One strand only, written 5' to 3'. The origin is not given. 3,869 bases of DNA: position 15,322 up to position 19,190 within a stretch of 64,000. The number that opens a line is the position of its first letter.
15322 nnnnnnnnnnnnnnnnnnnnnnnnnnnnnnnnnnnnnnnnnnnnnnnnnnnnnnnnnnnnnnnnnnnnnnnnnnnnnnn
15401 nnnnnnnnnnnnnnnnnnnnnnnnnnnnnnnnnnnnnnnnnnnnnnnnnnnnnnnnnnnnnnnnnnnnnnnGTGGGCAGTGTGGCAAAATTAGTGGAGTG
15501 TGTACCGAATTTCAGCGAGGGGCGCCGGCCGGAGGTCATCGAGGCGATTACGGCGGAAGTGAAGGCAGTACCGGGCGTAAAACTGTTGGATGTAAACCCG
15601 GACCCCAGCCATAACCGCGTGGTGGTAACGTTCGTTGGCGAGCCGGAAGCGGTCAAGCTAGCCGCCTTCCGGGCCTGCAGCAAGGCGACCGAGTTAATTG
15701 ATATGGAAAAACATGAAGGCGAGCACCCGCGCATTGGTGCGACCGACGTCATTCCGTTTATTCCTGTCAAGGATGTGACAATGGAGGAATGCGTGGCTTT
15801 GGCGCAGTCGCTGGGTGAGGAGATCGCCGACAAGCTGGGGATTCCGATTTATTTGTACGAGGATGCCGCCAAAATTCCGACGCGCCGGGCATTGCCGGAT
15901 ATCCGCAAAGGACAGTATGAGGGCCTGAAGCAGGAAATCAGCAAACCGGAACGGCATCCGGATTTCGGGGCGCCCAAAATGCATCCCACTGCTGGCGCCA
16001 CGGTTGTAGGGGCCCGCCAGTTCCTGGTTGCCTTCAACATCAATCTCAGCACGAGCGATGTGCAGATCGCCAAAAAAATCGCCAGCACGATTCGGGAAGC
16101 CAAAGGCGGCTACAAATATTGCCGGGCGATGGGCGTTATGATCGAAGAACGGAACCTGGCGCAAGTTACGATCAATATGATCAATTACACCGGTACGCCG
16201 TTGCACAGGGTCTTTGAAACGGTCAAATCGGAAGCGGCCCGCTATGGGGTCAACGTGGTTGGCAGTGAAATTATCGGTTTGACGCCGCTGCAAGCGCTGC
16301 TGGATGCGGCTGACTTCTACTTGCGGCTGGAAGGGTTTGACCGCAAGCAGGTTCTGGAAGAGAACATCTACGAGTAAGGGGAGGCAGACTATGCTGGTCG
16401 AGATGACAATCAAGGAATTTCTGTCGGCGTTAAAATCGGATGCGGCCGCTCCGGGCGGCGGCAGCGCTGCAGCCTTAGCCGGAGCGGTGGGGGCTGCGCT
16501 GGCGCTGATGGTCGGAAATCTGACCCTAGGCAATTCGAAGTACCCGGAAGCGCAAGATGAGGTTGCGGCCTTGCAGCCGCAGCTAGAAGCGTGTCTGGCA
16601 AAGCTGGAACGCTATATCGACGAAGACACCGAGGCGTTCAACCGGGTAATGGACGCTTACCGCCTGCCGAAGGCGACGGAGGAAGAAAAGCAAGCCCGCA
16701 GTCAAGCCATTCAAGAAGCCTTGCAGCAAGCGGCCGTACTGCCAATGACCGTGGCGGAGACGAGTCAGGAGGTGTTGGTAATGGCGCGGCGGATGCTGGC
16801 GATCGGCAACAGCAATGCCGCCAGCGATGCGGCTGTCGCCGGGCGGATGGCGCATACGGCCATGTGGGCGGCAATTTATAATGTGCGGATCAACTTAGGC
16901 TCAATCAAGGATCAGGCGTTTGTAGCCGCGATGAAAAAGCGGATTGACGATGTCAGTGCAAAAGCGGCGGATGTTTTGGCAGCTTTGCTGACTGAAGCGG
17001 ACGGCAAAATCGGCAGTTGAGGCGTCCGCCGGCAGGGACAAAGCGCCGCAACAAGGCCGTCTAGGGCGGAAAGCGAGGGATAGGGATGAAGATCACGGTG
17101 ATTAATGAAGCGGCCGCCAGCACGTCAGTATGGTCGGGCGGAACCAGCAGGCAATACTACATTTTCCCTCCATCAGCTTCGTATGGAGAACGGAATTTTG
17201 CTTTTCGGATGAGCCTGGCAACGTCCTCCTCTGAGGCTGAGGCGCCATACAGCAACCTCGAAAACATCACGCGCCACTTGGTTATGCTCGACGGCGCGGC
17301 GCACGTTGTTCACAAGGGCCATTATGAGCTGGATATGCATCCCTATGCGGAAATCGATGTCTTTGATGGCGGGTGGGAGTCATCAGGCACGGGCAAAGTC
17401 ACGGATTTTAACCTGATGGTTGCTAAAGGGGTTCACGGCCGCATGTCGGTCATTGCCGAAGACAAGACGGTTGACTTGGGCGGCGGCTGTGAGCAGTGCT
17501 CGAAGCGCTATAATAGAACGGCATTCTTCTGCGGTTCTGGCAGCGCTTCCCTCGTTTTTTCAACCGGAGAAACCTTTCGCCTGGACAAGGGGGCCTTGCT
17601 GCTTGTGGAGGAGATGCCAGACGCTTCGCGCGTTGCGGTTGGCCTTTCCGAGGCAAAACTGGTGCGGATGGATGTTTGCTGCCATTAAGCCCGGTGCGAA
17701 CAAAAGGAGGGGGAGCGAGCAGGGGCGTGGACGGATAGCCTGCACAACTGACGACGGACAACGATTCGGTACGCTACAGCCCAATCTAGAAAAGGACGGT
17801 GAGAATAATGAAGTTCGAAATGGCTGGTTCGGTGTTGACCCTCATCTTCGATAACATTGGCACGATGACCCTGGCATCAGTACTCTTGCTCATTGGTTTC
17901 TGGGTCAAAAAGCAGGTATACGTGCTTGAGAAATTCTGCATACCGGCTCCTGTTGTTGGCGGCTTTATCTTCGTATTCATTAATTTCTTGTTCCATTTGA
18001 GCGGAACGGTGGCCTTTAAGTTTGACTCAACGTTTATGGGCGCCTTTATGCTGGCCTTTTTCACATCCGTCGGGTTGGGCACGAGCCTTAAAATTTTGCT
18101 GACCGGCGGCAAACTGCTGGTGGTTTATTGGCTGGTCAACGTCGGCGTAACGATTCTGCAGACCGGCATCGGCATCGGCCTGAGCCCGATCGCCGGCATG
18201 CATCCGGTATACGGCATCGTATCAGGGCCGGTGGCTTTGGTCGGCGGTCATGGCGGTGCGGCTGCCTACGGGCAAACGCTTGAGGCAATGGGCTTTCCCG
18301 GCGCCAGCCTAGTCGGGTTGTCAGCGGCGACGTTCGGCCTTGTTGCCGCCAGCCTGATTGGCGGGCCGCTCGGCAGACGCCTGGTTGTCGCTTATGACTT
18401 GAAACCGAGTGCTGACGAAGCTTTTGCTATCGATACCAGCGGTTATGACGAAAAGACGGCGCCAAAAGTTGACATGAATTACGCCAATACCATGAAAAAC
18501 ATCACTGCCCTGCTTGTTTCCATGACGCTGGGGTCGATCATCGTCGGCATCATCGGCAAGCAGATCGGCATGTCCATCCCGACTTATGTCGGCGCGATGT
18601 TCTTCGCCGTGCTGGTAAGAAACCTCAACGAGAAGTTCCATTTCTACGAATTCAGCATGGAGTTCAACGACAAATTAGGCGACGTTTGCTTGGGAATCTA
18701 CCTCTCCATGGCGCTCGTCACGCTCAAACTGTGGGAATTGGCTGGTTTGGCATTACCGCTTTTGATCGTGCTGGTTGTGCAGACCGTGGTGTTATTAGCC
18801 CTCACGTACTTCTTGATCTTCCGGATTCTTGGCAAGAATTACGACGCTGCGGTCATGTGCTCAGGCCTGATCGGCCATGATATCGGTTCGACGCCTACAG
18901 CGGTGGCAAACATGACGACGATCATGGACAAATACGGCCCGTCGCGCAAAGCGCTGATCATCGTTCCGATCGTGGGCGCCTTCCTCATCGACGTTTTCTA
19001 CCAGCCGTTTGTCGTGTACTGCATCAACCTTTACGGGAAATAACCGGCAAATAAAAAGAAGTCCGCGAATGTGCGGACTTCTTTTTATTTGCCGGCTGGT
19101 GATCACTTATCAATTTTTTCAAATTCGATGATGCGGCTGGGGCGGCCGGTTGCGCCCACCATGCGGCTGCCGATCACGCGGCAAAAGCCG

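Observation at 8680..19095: Amino-acid-sensing kinase plus sigma-54 activator directly upstream of two exact -24/-12 promoters that drive a formiminoglutamate / folate-C1 / glutamate module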

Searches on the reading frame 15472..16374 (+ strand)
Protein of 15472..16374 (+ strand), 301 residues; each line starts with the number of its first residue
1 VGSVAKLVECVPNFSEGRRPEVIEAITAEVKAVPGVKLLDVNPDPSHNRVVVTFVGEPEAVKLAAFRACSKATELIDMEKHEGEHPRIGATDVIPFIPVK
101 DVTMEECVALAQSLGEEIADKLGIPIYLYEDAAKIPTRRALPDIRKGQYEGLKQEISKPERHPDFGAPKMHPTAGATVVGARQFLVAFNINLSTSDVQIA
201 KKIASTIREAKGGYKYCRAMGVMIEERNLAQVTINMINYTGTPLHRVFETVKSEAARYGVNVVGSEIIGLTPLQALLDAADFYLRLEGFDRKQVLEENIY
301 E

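Call 8: search_protein_families(library=pfam, proteins=[window:15472-16374:+])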
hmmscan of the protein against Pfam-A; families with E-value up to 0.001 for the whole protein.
window:15472-16374:+ (301 aa): 2 families
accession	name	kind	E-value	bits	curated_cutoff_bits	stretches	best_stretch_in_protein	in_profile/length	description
PF07837.17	FTCD_N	-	7.2e-79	264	27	1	7-182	1-176/176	Formiminotransferase domain, N-terminal subdomain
PF02971.19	FTCD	-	9.3e-34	116.9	24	1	184-287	1-110/145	Formiminotransferase domain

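Call 9: search_protein_families(library=ncbifam, proteins=[window:15472-16374:+])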
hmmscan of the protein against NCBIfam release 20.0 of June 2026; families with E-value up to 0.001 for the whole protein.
window:15472-16374:+ (301 aa): 1 family
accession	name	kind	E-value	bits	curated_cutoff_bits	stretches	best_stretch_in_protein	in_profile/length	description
TIGR02024.1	FtcD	equivalog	2.7e-133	443.5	221.25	1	5-300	2-297/298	glutamate formimidoyltransferase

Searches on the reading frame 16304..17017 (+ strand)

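Call 8: search_protein_families(library=pfam, proteins=[window:16304-17017:+])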
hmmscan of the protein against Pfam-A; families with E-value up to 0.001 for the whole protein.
window:16304-17017:+ (238 aa): 1 family
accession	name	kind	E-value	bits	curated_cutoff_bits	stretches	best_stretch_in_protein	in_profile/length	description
PF04961.17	FTCD_C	-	5.7e-65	218.9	24.5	1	35-215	1-181/182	Formiminotransferase-cyclodeaminase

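Call 9: search_protein_families(library=ncbifam, proteins=[window:16304-17017:+])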
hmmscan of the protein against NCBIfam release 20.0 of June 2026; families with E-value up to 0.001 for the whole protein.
window:16304-17017:+ (238 aa): 1 family
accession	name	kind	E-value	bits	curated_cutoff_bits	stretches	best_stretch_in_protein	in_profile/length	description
NF045657.1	MthfCyhylaseFchA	equivalog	1.5e-55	187.9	275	1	31-226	2-197/207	methenyltetrahydrofolate cyclohydrolase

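Call 73: search_protein_families(library=ncbifam, proteins=[window:16388-17017:+], max_evalue=1e-10)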
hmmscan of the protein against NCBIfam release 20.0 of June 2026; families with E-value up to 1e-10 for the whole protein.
window:16388-17017:+ (210 aa): 1 family
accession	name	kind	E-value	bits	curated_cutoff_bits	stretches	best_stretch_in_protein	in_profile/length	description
NF045657.1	MthfCyhylaseFchA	equivalog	9.8e-56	188.5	275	1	3-198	2-197/207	methenyltetrahydrofolate cyclohydrolase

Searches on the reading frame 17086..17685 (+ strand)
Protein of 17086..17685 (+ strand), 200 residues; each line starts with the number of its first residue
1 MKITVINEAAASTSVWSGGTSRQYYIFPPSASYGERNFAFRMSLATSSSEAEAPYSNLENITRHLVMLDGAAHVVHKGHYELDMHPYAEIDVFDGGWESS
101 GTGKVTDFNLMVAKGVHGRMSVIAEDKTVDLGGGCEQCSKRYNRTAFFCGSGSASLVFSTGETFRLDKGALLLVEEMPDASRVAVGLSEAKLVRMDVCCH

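Call 8: search_protein_families(library=pfam, proteins=[window:17086-17685:+])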
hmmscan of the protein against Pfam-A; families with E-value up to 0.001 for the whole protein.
window:17086-17685:+ (200 aa): 1 family
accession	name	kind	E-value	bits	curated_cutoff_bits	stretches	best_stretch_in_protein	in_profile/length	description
PF05962.17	HutD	-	1.5e-18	68.1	25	1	12-178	5-167/181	HutD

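Call 9: search_protein_families(library=ncbifam, proteins=[window:17086-17685:+])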
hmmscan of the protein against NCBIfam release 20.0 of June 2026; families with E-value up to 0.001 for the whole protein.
window:17086-17685:+ (200 aa): 0 families

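Call 44: search_protein_families(library=ncbifam, proteins=[window:17086-17685:+], max_evalue=0.01)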
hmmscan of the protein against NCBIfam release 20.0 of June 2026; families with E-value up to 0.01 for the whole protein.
window:17086-17685:+ (200 aa): 0 families

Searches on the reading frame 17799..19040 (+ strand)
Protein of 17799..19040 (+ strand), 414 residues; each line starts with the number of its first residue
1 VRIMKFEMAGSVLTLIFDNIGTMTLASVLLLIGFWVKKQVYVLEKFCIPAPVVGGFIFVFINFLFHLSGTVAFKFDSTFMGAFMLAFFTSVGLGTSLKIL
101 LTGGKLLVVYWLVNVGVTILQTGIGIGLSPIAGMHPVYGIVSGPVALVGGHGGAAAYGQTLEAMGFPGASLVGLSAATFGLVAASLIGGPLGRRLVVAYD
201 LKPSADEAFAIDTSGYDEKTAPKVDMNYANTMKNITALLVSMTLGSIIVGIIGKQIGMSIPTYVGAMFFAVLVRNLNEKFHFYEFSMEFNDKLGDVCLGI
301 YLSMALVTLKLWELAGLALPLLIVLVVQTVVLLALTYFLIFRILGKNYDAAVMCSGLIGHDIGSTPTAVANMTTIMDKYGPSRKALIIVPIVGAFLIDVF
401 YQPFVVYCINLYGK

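Call 8: search_protein_families(library=pfam, proteins=[window:17799-19040:+])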
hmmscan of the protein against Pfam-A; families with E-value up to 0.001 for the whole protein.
window:17799-19040:+ (414 aa): 1 family
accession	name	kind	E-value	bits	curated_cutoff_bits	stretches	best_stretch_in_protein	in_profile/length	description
PF03616.19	Glt_symporter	-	7.6e-104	347.8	26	1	17-381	3-368/368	Sodium/glutamate symporter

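Call 9: search_protein_families(library=ncbifam, proteins=[window:17799-19040:+])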
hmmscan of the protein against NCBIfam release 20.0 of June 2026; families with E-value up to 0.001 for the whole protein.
window:17799-19040:+ (414 aa): 1 family
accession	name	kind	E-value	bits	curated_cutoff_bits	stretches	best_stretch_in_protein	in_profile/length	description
TIGR00210.1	gltS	equivalog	4.9e-94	315.3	310.75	1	17-400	3-385/398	sodium/glutamate symporter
